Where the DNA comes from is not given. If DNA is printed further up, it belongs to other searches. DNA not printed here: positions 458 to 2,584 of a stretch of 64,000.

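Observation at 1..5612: Tandem paralogous giant surface proteins with GLUG repeats and a eukaryote-type PI-PLC-X-like domain; one copy keeps both catalytic histidines, the other has lost both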

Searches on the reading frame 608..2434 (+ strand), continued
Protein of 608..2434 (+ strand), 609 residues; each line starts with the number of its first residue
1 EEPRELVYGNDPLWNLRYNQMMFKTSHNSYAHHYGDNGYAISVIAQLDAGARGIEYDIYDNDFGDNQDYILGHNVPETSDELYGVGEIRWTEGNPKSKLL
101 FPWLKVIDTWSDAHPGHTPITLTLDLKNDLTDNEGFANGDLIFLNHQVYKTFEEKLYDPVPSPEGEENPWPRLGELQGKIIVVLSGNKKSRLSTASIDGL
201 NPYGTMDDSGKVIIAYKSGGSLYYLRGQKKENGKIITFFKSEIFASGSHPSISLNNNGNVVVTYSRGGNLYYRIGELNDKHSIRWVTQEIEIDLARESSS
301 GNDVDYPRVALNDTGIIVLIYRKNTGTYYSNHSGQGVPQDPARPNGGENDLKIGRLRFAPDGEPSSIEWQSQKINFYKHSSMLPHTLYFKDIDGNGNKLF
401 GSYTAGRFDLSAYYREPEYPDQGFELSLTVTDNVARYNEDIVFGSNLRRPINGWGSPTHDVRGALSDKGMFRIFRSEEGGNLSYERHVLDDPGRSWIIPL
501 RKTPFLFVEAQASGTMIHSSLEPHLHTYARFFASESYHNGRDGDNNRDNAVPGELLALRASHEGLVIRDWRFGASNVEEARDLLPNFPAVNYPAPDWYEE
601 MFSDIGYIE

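Call 72: search_solved_structures(query=A3, max_evalue=10, show_alignments=5)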
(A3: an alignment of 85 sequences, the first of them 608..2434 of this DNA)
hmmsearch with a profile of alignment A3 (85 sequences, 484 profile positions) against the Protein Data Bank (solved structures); distinct sequences matched with E-value up to 10: 5.
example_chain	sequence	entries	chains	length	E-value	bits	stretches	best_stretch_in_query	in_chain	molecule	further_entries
5fyo_A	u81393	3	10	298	6.9e-21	77.9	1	32-198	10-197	PHOSPHOINOSITOL-SPECIFIC PHOSPHOLIPASE C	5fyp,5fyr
3h4w_A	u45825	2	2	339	7.5e-13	51.4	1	30-187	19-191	Phosphatidylinositol-specific phospholipase C1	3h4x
2plc_A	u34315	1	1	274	0.031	16.4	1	108-187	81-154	PHOSPHATIDYLINOSITOL-SPECIFIC PHOSPHOLIPASE C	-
1aod_A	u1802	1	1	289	0.031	16.4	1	108-187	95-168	PHOSPHATIDYLINOSITOL-SPECIFIC PHOSPHOLIPASE C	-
9fcr_A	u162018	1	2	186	1.5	10.9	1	431-468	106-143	Serine hydrolase RBBP9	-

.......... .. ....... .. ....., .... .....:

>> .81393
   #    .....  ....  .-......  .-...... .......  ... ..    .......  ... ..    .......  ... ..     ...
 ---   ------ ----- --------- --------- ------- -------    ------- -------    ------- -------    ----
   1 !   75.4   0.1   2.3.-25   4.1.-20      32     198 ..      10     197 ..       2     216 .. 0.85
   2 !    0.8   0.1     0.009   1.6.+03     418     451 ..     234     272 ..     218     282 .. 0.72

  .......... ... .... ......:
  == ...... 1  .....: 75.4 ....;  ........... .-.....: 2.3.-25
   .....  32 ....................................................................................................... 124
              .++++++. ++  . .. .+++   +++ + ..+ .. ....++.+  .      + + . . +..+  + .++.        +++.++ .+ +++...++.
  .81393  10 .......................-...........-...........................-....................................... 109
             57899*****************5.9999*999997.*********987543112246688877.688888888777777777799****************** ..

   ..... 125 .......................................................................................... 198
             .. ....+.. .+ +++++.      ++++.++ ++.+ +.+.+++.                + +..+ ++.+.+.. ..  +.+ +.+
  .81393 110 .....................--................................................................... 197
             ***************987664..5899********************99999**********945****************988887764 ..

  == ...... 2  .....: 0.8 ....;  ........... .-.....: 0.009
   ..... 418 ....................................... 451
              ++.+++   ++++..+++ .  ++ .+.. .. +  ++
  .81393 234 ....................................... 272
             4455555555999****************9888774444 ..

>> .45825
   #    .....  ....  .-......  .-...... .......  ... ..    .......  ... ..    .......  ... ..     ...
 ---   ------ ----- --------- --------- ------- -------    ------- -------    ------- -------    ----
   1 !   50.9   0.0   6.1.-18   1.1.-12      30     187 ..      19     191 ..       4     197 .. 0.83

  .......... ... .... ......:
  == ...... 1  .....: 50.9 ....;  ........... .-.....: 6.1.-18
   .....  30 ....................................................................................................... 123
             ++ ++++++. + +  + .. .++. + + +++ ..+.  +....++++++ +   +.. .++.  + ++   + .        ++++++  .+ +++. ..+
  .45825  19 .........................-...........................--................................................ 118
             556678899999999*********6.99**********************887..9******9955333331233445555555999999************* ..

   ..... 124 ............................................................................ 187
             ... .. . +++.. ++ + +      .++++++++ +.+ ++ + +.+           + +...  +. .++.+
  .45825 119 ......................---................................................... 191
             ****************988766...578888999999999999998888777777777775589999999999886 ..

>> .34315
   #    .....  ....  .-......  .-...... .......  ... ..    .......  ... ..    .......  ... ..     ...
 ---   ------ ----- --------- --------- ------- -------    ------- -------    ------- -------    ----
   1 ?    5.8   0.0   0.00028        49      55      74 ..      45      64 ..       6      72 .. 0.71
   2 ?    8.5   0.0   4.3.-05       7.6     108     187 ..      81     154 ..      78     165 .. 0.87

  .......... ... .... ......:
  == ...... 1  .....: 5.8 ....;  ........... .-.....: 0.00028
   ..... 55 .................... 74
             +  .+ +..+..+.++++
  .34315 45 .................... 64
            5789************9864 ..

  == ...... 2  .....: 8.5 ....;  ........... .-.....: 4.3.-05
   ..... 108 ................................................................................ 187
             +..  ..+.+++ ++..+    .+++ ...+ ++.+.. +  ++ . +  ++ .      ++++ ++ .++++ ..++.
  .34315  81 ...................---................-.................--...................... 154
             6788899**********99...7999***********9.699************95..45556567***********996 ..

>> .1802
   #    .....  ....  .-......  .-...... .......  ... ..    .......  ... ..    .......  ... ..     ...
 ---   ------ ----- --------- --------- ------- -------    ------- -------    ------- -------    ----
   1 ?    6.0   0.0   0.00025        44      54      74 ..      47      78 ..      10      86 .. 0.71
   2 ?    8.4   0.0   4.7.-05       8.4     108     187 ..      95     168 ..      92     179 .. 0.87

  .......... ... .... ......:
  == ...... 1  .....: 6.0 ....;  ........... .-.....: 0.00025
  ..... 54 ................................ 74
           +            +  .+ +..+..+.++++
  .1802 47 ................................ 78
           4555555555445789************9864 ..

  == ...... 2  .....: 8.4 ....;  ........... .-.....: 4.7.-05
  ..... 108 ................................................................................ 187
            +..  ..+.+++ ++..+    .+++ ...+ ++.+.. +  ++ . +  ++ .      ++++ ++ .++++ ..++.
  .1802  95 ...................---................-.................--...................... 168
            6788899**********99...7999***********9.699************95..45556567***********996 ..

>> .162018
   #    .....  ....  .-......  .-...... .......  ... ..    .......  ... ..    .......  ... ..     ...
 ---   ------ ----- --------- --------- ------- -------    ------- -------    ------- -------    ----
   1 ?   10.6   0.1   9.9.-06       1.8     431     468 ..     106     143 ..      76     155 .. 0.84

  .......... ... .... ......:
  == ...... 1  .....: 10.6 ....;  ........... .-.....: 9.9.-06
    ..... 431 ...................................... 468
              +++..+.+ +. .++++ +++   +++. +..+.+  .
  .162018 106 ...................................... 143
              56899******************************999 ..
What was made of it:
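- On Ca2+-dependent bacterial PI-PLC (Pfam PF16670, PI-PLC-C1): The subfamily profile against 5FYO gives E 6.9e-21 (call 72).
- The 85-sequence family profile against 5FYO gives E 6.9e-21 and against 3H4W 7.5e-13 (call 72).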

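Call 73: find_encoding_contigs(protein=P0257, flank=8000, max_places=2)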
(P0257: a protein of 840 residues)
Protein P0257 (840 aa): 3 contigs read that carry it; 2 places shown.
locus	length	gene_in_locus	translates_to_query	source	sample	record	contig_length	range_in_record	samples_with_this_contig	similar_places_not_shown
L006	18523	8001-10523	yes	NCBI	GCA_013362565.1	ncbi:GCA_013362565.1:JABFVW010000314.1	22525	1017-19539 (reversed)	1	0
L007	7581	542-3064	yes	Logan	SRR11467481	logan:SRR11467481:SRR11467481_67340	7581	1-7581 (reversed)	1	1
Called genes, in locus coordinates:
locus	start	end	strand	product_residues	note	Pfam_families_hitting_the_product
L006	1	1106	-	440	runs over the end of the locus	PF02687:FtsX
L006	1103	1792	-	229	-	PF00005:ABC_tran, PF13304:AAA_21 (faint)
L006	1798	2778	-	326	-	PF25967:RND-MFP_C (weak), PF25989:YknX_C (weak)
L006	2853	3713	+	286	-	PF00583:Acetyltransf_1, PF13673:Acetyltransf_10, PF13508:Acetyltransf_7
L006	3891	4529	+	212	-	PF00881:Nitroreductase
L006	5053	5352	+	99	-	-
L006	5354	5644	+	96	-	-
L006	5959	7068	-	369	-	PF00457:Glyco_hydro_11, PF14200:RicinB_lectin_2, PF00652:Ricin_B_lectin, PF14200:RicinB_lectin_2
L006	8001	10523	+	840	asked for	-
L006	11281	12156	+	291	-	PF11899:DUF3419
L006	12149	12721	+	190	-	PF00583:Acetyltransf_1 (weak)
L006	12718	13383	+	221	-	-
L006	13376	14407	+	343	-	PF00348:polyprenyl_synt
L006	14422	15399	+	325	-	-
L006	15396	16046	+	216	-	PF01553:Acyltransferase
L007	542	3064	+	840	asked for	-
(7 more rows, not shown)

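Call 74: find_encoding_contigs(protein=P0199, flank=8000, max_places=2)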
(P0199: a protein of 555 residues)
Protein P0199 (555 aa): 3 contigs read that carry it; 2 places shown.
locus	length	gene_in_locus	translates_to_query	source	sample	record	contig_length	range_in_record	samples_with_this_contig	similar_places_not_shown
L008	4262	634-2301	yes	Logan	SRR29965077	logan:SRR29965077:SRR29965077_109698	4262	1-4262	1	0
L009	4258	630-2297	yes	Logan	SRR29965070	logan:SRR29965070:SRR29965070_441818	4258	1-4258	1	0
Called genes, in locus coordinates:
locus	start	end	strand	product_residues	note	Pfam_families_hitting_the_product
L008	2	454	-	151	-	?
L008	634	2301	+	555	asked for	PF16670:PI-PLC-C1 (faint)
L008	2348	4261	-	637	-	?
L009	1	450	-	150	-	?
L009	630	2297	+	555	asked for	PF16670:PI-PLC-C1 (faint)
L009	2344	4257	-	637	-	?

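Call 75: find_encoding_contigs(protein=P0139, flank=6000, max_places=1)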
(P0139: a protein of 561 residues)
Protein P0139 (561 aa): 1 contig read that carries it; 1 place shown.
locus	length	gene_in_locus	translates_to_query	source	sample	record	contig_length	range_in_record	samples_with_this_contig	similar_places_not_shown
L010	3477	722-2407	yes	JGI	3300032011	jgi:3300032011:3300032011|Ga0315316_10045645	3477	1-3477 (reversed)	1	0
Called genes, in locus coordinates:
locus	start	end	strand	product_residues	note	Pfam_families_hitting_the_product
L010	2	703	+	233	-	?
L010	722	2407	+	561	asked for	PF16670:PI-PLC-C1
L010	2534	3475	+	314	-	?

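Call 76: find_encoding_contigs(protein=P0140, flank=6000, max_places=1)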
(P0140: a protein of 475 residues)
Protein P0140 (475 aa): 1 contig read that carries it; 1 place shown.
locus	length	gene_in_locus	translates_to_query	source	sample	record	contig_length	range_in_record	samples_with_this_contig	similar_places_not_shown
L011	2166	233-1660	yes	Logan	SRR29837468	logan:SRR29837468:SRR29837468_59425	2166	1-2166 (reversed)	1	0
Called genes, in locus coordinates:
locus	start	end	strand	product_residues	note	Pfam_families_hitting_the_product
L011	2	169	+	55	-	?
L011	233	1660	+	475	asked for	PF16670:PI-PLC-C1 (faint)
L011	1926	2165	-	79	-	?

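Call 77: find_encoding_contigs(protein=P0155, flank=6000, max_places=1)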
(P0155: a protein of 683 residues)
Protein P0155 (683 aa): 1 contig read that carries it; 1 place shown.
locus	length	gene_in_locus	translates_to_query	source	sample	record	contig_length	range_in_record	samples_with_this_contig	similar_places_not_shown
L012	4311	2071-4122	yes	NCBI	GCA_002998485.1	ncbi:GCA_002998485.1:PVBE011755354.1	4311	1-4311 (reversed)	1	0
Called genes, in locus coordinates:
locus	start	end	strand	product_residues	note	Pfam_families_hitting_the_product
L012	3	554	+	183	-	?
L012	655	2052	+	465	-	PF02558:ApbA, PF08546:ApbA_C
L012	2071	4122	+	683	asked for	PF16670:PI-PLC-C1 (faint)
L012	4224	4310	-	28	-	?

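Call 86: search_protein_families(library=pfam, proteins=[P0155, P0169, P0151, P0142, P0173, P0232, P0241, P0206, P0147, P0159], max_evalue=0.01)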
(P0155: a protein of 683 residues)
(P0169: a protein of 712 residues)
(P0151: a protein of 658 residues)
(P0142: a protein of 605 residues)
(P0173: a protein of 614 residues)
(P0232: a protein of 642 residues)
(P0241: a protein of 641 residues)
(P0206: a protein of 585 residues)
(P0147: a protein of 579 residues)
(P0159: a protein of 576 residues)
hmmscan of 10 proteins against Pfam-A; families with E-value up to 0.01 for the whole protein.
P0155 (683 aa): 1 family
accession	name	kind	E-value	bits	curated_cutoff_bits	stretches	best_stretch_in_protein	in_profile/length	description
PF16670.11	PI-PLC-C1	-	1.3e-05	24.9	29.9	1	293-350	109-173/329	Phosphoinositide phospholipase C, Ca2+-dependent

P0169 (712 aa): 10 families
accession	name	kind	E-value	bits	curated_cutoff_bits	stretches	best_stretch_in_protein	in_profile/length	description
PF12947.13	EGF_3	-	2e-46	156.3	28.5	5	84-119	1-36/36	EGF domain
PF14670.12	FXa_inhibition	-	2e-17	63.5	33.4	4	84-113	1-28/36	Coagulation Factor Xa inhibitory site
PF12662.13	cEGF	-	1.3e-15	57.3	26.6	3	191-206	3-20/24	Complement Clr-like EGF-like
PF16670.11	PI-PLC-C1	-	1.3e-10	41.3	29.9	1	321-411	113-223/329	Phosphoinositide phospholipase C, Ca2+-dependent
PF00008.33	EGF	-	2.6e-10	40.8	21.5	1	213-243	1-30/32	EGF-like domain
PF12661.13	hEGF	-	1.5e-05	25.7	29.3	0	177-198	1-22/22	Human growth factor-like EGF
PF25387.1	ADGRF3_N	-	0.00011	23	31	0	140-177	4-42/60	ADGRF3-like, N-terminal domain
PF00388.25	PI-PLC-X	-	0.00088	19.4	23.1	1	272-399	31-140/144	Phosphatidylinositol-specific phospholipase C, X domain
PF12946.13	EGF_MSP1_1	-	0.00095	19.6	27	0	43-76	2-36/37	MSP1 EGF domain 1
PF06247.17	Plasmod_Pvs28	-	0.0038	17.7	26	1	43-76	2-40/41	Pvs28 EGF domain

P0151 (658 aa): 3 families
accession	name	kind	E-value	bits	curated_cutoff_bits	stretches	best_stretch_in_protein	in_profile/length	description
PF16670.11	PI-PLC-C1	-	1.4e-07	31.3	29.9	1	285-341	111-174/329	Phosphoinositide phospholipase C, Ca2+-dependent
PF19193.6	Tectonin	-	5.7e-06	26.4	30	1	40-185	74-203/216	Tectonin domain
PF00388.25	PI-PLC-X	-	0.00033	20.7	23.1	1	232-364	26-139/144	Phosphatidylinositol-specific phospholipase C, X domain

P0142 (605 aa): 1 family
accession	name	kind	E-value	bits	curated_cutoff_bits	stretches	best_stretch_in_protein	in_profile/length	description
PF16670.11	PI-PLC-C1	-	8.6e-05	22.2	29.9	1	234-286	113-172/329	Phosphoinositide phospholipase C, Ca2+-dependent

P0173 (614 aa): 1 family
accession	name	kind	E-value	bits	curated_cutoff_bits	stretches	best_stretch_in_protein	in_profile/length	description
PF16670.11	PI-PLC-C1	-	1e-08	35.1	29.9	1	241-336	113-225/329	Phosphoinositide phospholipase C, Ca2+-dependent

P0232 (642 aa): 1 family
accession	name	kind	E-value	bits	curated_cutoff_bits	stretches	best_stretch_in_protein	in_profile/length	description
PF16670.11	PI-PLC-C1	-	7e-11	42.2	29.9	1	162-320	43-225/329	Phosphoinositide phospholipase C, Ca2+-dependent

P0241 (641 aa): 1 family
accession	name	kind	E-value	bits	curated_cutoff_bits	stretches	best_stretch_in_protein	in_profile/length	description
PF16670.11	PI-PLC-C1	-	0.00048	19.7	29.9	0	256-295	109-148/329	Phosphoinositide phospholipase C, Ca2+-dependent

P0206 (585 aa): 2 families
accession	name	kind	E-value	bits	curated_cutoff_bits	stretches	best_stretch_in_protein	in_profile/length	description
PF16670.11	PI-PLC-C1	-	2.6e-05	23.9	29.9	1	204-259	110-172/329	Phosphoinositide phospholipase C, Ca2+-dependent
PF00388.25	PI-PLC-X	-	0.00083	19.4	23.1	1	136-178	2-51/144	Phosphatidylinositol-specific phospholipase C, X domain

P0147 (579 aa): 2 families
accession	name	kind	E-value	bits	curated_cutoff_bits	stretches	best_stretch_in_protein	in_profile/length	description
PF16670.11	PI-PLC-C1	-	1.4e-09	37.9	29.9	1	203-297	111-224/329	Phosphoinositide phospholipase C, Ca2+-dependent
PF00388.25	PI-PLC-X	-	0.0082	16.2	23.1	0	130-284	3-140/144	Phosphatidylinositol-specific phospholipase C, X domain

P0159 (576 aa): 1 family
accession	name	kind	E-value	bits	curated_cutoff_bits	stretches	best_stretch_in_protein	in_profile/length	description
PF16670.11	PI-PLC-C1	-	4.1e-07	29.8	29.9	1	193-228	110-145/329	Phosphoinositide phospholipase C, Ca2+-dependent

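Call 89: fold_search(model_id=the predicted structure, library=pdb)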
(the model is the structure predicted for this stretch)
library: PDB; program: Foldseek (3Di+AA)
matches with E <= 10: 1032; with E <= 0.001: 38
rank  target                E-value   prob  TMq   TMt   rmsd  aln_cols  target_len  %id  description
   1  5fyp_C                7.1e-09  1.00  0.24  0.47   4.0       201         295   26  Calcium-dependent phosphoinositol-specific phospholipase C from a Gram-negative bacterium, Pseudomonas sp, apo form, c (released 2017-01-18)
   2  5fyp_A                7.9e-09  1.00  0.24  0.48   4.0       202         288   25  Calcium-dependent phosphoinositol-specific phospholipase C from a Gram-negative bacterium, Pseudomonas sp, apo form, c (released 2017-01-18)
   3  5fyp_B                1.1e-08  1.00  0.24  0.47   4.3       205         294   26  Calcium-dependent phosphoinositol-specific phospholipase C from a Gram-negative bacterium, Pseudomonas sp, apo form, c (released 2017-01-18)
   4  5fyp_D                1.2e-08  1.00  0.24  0.47   4.1       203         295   27  Calcium-dependent phosphoinositol-specific phospholipase C from a Gram-negative bacterium, Pseudomonas sp, apo form, c (released 2017-01-18)
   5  5fyr_A                1.3e-08  1.00  0.24  0.48   3.9       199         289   24  Calcium-dependent phosphoinositol-specific phospholipase C from a Gram-negative bacterium, Pseudomonas sp, apo form, m (released 2017-01-18)
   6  5fyr_B                1.4e-08  1.00  0.23  0.47   4.3       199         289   26  Calcium-dependent phosphoinositol-specific phospholipase C from a Gram-negative bacterium, Pseudomonas sp, apo form, m (released 2017-01-18)
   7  5fyr_D                1.4e-08  1.00  0.24  0.47   4.4       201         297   24  Calcium-dependent phosphoinositol-specific phospholipase C from a Gram-negative bacterium, Pseudomonas sp, apo form, m (released 2017-01-18)
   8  5fyo_A                2.1e-08  1.00  0.24  0.47   4.2       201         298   25  Calcium-dependent phosphoinositol-specific phospholipase C from a Gram-negative bacterium, Pseudomonas sp, apo form, c (released 2017-01-18)
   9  5fyo_B                3.4e-08  1.00  0.24  0.47   4.2       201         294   25  Calcium-dependent phosphoinositol-specific phospholipase C from a Gram-negative bacterium, Pseudomonas sp, apo form, c (released 2017-01-18)
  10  5fyr_C                4.1e-08  1.00  0.24  0.47   4.0       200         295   26  Calcium-dependent phosphoinositol-specific phospholipase C from a Gram-negative bacterium, Pseudomonas sp, apo form, m (released 2017-01-18)
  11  3h4w                  1.3e-06  1.00  0.22  0.40   4.9       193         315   21  Structure of a Ca+2 dependent Phosphatidylinositol-specific phospholipase C (PI-PLC) Enzyme from Streptomyces antibiotic (released 2010-04-28)
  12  5mul                  5.7e-06  1.00  0.20  0.29  13.1       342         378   15  Glycoside Hydrolase BT3686 bound to Glucuronic Acid (released 2017-04-26)
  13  6pmp_C                1.2e-04  1.00  0.19  0.19   4.8       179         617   18  Crystal structure of a fragment of rat phospholipase Cepsilon EF3-RA1 (released 2020-07-08)
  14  8tvi_A                1.2e-04  1.00  0.24  0.27  10.0       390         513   11  Langya Virus G glycoprotein (LayV G) with stabilizing mutations (released 2024-05-01)
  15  1v04                  1.3e-04  1.00  0.16  0.25   8.5       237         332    9  serum paraoxonase by directed evolution (released 2004-04-23)
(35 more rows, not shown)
